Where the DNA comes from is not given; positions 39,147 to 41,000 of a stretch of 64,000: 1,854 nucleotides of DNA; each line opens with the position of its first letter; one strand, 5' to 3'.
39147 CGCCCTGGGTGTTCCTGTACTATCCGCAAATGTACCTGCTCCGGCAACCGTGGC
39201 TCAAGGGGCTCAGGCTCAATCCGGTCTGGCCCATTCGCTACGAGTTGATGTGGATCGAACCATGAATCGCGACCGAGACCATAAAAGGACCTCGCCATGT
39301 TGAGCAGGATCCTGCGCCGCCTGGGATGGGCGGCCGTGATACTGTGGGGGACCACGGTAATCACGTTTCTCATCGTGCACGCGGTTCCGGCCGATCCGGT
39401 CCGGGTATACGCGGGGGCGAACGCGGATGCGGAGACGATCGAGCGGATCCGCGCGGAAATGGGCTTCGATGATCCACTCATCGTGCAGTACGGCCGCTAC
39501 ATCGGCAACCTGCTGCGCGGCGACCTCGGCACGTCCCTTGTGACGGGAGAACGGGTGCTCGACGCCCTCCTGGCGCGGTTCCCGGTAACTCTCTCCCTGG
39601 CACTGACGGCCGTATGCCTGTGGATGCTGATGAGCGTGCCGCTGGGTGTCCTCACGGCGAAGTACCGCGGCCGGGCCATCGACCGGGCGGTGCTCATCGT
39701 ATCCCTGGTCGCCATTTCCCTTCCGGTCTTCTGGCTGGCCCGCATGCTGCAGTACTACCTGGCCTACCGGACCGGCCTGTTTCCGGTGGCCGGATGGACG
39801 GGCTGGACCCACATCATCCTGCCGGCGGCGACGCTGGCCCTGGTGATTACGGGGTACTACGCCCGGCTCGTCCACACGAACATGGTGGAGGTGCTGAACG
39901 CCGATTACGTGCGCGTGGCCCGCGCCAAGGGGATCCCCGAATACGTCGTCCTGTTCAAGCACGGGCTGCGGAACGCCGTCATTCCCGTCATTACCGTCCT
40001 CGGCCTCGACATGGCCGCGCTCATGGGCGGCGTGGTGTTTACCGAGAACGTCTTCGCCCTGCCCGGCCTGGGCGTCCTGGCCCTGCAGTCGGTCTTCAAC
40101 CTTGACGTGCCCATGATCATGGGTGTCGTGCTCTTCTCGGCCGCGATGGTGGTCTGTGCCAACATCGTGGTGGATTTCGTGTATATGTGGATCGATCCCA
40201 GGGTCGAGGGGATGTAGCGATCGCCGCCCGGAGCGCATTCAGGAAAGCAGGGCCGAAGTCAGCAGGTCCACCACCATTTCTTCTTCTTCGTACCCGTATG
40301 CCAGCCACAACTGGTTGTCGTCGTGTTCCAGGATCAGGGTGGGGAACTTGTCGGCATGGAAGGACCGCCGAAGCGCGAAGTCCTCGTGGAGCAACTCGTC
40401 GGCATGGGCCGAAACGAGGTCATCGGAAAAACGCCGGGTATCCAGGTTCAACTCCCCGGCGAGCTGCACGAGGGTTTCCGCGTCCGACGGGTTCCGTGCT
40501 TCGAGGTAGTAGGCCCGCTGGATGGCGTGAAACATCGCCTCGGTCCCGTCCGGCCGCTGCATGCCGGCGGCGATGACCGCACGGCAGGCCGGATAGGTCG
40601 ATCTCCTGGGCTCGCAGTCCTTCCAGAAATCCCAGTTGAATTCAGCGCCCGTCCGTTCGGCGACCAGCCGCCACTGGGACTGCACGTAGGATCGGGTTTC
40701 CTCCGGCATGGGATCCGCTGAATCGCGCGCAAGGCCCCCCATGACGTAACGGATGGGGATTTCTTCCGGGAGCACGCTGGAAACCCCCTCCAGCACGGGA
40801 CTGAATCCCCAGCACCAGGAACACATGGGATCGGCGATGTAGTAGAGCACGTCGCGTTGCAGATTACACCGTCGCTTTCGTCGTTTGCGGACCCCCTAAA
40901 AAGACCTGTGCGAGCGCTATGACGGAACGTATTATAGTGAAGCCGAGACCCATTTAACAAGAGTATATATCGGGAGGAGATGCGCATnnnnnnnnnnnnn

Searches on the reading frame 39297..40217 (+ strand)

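Call 39: search_protein_families(library=pfam, proteins=[window:39297-40217:+], max_evalue=0.001)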
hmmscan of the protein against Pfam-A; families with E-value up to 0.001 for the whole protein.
window:39297-40217:+ (306 aa): 2 families
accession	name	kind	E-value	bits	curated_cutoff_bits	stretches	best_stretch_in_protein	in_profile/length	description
PF00528.27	BPD_transp_1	-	3.3e-39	135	26.4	1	114-304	2-183/184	Binding-protein-dependent transport system inner membrane component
PF19300.4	BPD_transp_1_N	-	2e-18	67.1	23.8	1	1-102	1-114/114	Binding-prot-dependent transport system membrane comp, N-term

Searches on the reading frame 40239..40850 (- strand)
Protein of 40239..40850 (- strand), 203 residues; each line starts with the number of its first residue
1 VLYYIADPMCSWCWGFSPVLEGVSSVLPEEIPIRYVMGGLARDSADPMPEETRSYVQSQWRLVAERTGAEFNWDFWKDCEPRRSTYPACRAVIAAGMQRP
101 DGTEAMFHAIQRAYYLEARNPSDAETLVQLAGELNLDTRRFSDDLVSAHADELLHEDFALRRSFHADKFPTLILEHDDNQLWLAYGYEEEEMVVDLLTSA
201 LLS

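Call 39: search_protein_families(library=pfam, proteins=[window:40239-40850:-], max_evalue=0.001)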
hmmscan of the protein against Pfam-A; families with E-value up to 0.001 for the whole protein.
window:40239-40850:- (203 aa): 2 families
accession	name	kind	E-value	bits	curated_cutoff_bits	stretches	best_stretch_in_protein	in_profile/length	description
PF13743.12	Thioredoxin_5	-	1.5e-20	74.2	27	1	3-180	1-171/186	Thioredoxin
PF01323.26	DSBA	-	6.4e-10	39.6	25.6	1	7-183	7-176/191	DSBA-like thioredoxin domain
